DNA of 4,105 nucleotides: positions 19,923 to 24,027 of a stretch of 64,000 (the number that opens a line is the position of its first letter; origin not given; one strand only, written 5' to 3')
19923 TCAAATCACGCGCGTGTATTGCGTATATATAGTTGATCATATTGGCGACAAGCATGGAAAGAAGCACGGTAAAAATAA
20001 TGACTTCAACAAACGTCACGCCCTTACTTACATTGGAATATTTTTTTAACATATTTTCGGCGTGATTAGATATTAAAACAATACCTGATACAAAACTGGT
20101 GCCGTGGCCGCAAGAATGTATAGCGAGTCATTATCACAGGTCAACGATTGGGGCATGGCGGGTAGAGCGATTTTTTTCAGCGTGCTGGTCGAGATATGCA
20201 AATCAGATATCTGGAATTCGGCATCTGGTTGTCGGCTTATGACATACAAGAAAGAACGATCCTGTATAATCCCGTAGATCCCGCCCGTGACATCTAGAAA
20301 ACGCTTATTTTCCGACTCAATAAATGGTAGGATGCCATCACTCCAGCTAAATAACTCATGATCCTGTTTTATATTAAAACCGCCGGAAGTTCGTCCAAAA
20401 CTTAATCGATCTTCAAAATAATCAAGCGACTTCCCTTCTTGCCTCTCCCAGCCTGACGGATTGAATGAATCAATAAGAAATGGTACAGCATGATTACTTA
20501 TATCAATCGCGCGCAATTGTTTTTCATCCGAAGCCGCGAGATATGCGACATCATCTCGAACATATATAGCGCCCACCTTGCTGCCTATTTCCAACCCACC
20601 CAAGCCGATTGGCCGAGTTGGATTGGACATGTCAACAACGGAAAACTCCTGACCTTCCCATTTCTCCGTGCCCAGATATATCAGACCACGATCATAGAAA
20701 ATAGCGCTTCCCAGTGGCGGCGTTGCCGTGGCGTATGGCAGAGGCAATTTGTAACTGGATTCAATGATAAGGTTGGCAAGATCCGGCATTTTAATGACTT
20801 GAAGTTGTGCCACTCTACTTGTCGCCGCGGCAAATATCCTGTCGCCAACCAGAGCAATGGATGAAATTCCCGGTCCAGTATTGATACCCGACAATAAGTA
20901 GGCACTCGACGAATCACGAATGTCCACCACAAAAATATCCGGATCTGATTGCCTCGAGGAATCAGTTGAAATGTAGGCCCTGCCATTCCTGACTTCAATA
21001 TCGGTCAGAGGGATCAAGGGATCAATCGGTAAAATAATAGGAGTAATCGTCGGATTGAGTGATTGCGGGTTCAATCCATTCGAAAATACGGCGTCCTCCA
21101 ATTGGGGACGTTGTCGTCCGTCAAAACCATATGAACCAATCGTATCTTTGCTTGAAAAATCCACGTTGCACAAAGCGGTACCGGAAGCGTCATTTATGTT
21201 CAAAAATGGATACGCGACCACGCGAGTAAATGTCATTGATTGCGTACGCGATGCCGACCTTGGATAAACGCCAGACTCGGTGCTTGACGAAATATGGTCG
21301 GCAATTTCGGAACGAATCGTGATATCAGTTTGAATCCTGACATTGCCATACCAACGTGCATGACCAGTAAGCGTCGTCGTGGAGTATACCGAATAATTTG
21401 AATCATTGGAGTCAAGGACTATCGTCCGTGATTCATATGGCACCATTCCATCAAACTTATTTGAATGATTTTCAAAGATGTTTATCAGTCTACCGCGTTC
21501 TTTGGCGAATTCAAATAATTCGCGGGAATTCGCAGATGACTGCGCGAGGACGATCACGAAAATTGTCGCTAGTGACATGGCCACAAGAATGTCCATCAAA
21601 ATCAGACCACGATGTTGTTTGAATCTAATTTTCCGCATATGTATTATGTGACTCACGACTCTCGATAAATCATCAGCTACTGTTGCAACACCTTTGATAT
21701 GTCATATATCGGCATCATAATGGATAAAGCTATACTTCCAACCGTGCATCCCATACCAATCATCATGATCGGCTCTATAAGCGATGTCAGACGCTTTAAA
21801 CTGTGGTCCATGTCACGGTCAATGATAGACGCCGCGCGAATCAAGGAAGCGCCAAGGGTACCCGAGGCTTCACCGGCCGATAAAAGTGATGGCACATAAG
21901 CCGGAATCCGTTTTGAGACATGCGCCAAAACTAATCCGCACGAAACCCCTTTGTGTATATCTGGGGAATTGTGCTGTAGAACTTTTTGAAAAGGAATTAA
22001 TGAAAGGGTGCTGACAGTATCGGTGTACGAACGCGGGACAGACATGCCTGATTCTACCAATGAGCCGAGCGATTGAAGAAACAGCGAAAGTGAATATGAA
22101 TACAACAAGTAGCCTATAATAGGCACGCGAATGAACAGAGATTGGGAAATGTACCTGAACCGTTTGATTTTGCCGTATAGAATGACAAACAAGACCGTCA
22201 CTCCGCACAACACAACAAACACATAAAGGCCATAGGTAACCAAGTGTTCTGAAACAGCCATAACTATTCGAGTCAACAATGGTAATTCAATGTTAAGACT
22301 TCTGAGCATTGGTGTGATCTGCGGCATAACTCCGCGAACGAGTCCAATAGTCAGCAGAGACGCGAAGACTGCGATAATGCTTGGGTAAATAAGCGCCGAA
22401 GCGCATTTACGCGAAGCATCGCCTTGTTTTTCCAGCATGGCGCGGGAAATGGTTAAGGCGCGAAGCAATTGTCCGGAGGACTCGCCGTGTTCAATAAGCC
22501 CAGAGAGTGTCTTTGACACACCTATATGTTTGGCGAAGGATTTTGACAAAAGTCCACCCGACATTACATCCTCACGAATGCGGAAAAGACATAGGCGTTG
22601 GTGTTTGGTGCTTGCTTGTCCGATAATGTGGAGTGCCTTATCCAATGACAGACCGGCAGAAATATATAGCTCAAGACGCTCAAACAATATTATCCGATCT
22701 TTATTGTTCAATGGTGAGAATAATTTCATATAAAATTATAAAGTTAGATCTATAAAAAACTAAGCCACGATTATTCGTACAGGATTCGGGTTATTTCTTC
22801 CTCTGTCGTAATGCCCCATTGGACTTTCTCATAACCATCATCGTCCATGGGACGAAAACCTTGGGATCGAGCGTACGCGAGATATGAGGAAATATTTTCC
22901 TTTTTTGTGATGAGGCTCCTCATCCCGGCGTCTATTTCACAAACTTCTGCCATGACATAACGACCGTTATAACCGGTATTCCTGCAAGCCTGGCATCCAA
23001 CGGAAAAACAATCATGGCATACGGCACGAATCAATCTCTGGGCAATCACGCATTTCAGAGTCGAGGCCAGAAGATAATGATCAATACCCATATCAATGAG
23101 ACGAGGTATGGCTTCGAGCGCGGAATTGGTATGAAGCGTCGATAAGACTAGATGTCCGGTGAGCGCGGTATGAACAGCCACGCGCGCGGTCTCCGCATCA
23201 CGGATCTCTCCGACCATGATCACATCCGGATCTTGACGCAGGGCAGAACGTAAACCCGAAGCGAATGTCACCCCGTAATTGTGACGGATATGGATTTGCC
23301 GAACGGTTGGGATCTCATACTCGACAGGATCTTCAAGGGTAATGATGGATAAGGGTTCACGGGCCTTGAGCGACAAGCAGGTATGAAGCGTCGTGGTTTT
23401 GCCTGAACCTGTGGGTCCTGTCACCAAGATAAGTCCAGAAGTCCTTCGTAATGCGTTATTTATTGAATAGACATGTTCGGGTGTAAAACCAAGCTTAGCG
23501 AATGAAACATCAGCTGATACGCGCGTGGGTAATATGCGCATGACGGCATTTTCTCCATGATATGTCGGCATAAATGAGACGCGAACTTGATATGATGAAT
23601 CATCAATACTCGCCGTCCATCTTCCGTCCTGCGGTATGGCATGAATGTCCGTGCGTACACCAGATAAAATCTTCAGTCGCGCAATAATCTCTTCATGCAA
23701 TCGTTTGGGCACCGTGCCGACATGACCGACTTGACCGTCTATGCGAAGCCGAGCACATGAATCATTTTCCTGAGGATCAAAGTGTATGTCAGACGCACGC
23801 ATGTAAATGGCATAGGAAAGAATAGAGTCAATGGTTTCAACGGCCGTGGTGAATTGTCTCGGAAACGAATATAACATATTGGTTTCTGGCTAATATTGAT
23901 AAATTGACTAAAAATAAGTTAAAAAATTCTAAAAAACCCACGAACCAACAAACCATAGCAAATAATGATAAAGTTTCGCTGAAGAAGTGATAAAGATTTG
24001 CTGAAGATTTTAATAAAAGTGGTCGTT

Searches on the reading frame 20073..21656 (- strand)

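Call 32: search_protein_families(library=pfam, proteins=[window:20073-21656:-], max_evalue=0.001)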
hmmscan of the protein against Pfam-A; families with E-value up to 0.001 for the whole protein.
window:20073-21656:- (527 aa): 1 family
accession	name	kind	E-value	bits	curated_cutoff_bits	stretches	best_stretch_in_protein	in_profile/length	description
PF08309.17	LVIVD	-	2.8e-05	23.8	20.2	0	363-399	6-41/42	LVIVD repeat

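Call 48: search_protein_families(library=padloc, proteins=[window:20073-21656:-], max_evalue=0.00001)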
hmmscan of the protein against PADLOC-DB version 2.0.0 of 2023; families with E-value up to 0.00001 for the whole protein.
window:20073-21656:- (527 aa): 0 families

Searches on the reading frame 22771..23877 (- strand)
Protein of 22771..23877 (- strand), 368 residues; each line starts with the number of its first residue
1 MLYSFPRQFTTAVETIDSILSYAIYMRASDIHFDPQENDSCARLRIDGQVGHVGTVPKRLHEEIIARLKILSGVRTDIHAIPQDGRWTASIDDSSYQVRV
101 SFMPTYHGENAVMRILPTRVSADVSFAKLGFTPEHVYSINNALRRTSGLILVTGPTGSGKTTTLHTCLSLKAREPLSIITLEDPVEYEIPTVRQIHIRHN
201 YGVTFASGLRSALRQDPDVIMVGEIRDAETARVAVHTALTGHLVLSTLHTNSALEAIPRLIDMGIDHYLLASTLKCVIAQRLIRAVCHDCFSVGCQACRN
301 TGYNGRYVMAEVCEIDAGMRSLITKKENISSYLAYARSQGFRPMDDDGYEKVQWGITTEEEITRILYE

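Call 32: search_protein_families(library=pfam, proteins=[window:22771-23877:-], max_evalue=0.001)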
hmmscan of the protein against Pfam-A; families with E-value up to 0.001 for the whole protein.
window:22771-23877:- (368 aa): 3 families
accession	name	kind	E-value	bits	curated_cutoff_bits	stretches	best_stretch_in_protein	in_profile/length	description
PF00437.27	T2SSE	-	1.2e-108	363.5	24.9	1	13-364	9-370/370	Type II/IV secretion system protein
PF13191.12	AAA_16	-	3.7e-05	24.7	32.6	1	141-240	14-109/167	AAA ATPase domain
PF13401.12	AAA_22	-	0.00012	22.9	27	1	145-186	3-44/130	AAA domain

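Call 48: search_protein_families(library=padloc, proteins=[window:22771-23877:-], max_evalue=0.00001)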
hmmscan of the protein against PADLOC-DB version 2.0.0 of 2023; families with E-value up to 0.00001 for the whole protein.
window:22771-23877:- (368 aa): 0 families
